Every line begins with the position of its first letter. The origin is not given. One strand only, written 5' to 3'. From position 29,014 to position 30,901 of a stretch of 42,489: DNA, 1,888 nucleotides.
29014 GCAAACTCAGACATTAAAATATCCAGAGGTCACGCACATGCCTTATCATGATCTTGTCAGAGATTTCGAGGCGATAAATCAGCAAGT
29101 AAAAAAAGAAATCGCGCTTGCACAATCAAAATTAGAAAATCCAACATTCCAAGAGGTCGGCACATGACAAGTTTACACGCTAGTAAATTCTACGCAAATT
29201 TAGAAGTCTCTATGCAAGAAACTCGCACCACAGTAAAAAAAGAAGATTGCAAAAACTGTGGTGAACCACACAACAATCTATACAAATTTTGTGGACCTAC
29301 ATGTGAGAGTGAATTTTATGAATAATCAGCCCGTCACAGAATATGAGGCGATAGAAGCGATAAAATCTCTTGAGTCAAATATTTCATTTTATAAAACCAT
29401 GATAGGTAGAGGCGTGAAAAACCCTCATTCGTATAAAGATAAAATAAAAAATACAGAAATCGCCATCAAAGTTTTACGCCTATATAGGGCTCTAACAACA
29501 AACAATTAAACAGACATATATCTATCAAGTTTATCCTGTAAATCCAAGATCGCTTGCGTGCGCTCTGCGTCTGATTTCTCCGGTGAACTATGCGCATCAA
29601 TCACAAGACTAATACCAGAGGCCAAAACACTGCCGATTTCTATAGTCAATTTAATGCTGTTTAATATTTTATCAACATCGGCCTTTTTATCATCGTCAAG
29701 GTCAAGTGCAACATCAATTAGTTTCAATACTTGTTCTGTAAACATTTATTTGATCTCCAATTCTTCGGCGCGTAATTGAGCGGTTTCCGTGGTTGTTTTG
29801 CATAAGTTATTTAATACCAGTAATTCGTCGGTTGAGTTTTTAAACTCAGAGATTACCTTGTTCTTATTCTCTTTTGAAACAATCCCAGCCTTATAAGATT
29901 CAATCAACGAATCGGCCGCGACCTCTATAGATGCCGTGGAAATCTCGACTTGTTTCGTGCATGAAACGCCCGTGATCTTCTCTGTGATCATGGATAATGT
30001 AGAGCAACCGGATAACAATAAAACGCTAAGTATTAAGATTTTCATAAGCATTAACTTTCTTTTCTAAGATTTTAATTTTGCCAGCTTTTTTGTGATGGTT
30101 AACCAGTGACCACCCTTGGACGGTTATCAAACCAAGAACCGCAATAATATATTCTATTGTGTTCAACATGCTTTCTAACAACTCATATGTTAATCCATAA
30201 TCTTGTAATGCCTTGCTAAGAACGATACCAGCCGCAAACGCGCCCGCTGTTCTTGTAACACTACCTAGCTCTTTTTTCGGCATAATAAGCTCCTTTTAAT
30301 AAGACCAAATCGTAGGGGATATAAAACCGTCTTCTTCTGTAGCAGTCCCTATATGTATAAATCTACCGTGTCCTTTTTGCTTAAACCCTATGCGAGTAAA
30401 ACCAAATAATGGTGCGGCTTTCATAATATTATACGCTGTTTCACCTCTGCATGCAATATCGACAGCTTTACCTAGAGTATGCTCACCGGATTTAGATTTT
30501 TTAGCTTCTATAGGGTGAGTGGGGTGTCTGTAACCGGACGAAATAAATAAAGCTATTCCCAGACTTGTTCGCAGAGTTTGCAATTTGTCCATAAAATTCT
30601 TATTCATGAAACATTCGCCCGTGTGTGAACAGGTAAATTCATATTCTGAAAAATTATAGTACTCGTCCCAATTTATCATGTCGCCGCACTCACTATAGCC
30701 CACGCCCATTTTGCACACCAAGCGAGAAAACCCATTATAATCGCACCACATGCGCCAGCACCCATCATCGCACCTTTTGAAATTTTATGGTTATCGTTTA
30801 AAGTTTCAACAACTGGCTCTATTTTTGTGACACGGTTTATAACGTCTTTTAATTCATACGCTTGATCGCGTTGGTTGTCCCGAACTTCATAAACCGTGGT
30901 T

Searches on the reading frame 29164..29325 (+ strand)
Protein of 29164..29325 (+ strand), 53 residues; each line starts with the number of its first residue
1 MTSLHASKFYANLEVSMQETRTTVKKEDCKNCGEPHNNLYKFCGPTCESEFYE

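Call 90: search_protein_families(library=pfam, proteins=[window:29164-29325:+], max_evalue=1)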
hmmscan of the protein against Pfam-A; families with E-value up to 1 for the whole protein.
window:29164-29325:+ (53 aa): 3 families
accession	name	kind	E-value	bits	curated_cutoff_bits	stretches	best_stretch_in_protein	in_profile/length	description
PF24273.1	TRASH_HVO_1752_C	-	0.02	15.5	27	1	37-53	22-38/47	HVO_1752, C-terminal TRASH domain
PF24461.1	DUF7576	-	0.23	11.8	27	0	18-35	9-26/60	Family of unknown function (DUF7576)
PF09889.16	DUF2116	-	0.28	11.6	26.8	1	28-51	5-28/59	Probable treble clef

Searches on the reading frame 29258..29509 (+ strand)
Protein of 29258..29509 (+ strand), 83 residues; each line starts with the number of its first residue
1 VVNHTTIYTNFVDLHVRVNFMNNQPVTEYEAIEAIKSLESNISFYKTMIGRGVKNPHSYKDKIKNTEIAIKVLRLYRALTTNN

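Call 90: search_protein_families(library=pfam, proteins=[window:29258-29509:+], max_evalue=1)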
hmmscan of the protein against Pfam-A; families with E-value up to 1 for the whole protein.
window:29258-29509:+ (83 aa): 1 family
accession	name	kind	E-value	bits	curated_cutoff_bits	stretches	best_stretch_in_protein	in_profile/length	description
PF05347.21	Complex1_LYR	-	0.15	12.5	24.8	0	71-79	2-10/59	Complex 1 protein (LYR family)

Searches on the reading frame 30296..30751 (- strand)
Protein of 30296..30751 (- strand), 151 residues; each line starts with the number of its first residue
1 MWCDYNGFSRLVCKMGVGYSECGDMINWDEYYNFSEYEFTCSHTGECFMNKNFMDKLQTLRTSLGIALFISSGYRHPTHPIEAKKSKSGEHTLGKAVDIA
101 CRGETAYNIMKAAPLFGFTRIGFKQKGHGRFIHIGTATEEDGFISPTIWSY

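Call 68: search_protein_families(library=pfam, proteins=[window:30296-30751:-], max_evalue=0.001)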
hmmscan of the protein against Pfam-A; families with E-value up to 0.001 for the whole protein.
window:30296-30751:- (151 aa): 2 families
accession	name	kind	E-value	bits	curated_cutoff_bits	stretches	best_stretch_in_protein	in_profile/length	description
PF08291.16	Peptidase_M15_3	-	3.1e-10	40.6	23.2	1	45-134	16-107/108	Peptidase M15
PF05951.18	Peptidase_M15_2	-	0.00015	22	27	1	49-136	53-147/153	Bacterial protein of unknown function (DUF882)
